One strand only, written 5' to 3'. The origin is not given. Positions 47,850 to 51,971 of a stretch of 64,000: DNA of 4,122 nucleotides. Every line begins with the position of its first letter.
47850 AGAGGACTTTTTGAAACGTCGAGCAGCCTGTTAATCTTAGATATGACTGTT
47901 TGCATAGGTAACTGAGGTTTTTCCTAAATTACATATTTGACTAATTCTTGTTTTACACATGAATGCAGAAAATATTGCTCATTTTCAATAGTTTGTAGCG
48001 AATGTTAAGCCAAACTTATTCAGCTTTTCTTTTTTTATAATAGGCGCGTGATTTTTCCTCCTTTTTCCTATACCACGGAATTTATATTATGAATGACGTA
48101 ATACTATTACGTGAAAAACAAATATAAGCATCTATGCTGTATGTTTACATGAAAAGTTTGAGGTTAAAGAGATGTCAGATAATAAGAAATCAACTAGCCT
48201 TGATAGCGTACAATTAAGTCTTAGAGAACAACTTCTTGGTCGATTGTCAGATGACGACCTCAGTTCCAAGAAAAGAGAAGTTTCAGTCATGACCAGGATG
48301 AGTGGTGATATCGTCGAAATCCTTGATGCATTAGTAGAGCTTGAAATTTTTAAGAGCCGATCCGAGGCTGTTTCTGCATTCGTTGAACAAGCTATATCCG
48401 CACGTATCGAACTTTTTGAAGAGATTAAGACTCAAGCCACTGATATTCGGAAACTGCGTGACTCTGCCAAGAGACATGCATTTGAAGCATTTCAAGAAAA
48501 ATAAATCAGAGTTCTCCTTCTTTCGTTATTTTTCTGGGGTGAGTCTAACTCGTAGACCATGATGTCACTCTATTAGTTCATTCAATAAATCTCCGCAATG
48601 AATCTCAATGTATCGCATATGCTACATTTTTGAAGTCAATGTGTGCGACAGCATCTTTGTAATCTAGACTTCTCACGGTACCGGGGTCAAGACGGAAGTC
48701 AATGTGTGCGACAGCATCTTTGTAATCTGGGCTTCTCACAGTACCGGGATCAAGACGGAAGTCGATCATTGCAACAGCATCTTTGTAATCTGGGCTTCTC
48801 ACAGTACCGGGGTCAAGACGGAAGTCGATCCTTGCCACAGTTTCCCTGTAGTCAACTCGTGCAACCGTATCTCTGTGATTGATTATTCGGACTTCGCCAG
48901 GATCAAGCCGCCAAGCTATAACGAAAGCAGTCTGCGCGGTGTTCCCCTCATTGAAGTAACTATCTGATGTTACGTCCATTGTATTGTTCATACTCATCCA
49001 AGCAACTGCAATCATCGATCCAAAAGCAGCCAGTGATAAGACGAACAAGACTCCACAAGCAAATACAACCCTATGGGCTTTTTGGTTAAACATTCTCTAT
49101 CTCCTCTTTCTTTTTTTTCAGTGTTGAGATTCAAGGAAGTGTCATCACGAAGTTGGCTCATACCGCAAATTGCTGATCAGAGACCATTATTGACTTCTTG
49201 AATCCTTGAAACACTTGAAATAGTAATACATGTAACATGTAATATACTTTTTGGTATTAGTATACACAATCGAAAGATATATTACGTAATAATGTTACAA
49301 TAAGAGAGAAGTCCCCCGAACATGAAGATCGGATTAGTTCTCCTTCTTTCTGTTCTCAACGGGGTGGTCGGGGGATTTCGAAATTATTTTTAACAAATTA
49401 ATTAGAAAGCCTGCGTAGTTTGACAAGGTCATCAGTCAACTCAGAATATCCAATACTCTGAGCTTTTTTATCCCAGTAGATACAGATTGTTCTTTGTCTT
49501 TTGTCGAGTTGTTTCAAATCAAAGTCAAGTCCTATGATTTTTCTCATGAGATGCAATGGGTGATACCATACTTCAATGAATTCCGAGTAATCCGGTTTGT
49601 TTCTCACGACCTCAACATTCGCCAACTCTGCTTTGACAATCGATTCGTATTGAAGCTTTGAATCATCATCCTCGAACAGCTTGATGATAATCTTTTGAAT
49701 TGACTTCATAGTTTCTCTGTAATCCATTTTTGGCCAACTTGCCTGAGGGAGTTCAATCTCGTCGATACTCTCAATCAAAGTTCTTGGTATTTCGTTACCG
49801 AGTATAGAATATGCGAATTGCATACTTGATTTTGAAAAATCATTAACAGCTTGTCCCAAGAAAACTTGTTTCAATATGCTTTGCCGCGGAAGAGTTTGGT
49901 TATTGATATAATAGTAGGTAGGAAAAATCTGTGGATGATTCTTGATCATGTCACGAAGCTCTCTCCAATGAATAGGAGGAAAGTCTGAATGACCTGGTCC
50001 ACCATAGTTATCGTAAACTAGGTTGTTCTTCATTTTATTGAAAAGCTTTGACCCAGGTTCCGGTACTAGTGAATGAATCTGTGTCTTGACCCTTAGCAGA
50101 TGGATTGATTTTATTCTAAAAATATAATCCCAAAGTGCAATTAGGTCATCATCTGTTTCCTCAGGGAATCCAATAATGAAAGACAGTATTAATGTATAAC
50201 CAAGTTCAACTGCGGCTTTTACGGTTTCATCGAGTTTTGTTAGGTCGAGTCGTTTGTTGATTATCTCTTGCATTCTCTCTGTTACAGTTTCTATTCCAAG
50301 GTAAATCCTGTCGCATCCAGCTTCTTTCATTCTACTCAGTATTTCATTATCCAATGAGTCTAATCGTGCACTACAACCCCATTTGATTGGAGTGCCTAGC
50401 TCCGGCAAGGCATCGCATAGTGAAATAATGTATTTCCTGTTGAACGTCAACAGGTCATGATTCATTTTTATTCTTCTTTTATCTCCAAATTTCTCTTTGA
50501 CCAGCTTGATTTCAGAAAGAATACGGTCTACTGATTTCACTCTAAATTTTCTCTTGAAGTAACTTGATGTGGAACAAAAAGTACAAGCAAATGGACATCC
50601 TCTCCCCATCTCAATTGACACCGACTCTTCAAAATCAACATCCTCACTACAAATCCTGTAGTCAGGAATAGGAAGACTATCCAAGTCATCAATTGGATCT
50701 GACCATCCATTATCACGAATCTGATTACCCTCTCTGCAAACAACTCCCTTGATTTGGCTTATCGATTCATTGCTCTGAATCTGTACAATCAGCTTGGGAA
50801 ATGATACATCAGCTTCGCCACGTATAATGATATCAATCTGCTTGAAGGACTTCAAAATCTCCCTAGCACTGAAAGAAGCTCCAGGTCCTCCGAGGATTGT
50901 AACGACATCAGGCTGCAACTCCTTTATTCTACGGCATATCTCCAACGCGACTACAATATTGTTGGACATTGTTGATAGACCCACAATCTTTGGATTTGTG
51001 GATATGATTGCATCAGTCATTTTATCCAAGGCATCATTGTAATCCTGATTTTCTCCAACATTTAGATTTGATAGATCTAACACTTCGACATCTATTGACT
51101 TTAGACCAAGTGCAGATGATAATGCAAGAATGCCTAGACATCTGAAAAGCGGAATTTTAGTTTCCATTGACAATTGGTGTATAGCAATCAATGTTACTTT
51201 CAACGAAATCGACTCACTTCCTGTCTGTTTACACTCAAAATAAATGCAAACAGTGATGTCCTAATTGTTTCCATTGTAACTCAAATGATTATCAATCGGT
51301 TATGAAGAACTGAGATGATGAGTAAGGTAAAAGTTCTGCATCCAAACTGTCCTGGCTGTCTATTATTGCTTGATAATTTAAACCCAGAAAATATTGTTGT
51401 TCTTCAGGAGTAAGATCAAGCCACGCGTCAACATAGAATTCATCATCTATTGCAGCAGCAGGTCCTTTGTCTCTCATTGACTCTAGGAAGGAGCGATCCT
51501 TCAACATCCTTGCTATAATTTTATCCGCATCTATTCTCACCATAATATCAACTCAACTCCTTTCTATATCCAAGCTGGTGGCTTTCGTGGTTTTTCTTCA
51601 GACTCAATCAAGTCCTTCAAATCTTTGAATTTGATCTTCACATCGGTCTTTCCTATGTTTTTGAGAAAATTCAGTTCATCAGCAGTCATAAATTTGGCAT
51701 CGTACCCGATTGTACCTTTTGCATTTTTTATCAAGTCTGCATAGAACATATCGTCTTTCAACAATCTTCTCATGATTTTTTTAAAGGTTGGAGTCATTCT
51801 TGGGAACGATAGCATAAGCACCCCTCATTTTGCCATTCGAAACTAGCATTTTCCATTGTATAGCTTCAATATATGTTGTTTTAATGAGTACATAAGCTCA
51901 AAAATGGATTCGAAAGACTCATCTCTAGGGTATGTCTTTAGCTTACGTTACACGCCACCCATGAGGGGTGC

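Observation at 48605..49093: Membrane-anchored protein built from near-identical 21-aa repeats, immediately downstream of the radical SAM gene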

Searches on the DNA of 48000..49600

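Call 42: search_rna_families(source=window, start=48000, end=49600, threshold=evalue, max_evalue=5)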
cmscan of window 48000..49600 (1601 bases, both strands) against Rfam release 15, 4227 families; matches with E-value up to 5: 3.
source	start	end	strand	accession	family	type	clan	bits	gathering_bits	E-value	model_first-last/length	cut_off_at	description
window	48601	48670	-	RF01164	SNORD107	Gene; snRNA; snoRNA; CD-box;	-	19.5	50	1.8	1-74/74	no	Small nucleolar RNA SNORD107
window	48014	48054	-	RF02925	6A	Gene; sRNA;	-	17.8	41.2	4.6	1-52/52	no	6A RNA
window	49237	49381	+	RF00012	U3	Gene; snRNA; snoRNA; CD-box;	CL00100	17.3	34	0.35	1-219/219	no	Small nucleolar RNA U3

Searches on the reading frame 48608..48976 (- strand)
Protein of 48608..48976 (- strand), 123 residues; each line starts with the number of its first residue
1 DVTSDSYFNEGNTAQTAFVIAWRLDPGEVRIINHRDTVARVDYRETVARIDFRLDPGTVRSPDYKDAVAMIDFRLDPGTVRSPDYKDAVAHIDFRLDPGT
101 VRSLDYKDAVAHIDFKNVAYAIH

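Call 52: search_solved_structures(query=window:48608-48976:-, max_evalue=10)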
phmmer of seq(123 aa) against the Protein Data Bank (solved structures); distinct sequences matched with E-value up to 10: 0.

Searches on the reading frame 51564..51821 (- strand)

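Call 5: search_protein_families(library=pfam, proteins=[window:51564-51821:-], max_evalue=0.1)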
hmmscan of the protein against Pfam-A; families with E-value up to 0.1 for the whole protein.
window:51564-51821:- (85 aa): 1 family
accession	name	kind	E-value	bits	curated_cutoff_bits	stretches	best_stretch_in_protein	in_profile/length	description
PF05819.16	NolX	-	0.091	12.4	26.1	0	15-76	20-77/436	NolX protein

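Call 37: search_protein_families(library=ncbifam, proteins=[window:51564-51821:-], max_evalue=1)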
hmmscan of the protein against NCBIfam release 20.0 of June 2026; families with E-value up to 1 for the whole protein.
window:51564-51821:- (85 aa): 3 families
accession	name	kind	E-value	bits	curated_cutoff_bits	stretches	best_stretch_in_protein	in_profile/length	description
NF002846.0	PRK03095.1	equivalog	0.0015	18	361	1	28-76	233-278/287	peptidylprolyl isomerase PrsA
NF038399.1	NH_RiPP_Os17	domain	0.0051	16.9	40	1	13-57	3-47/63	Os1348 family NHLP clan protein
NF006695.0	PRK09243.1-2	equivalog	0.046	12.4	469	1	10-73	356-418/480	nicotinate phosphoribosyltransferase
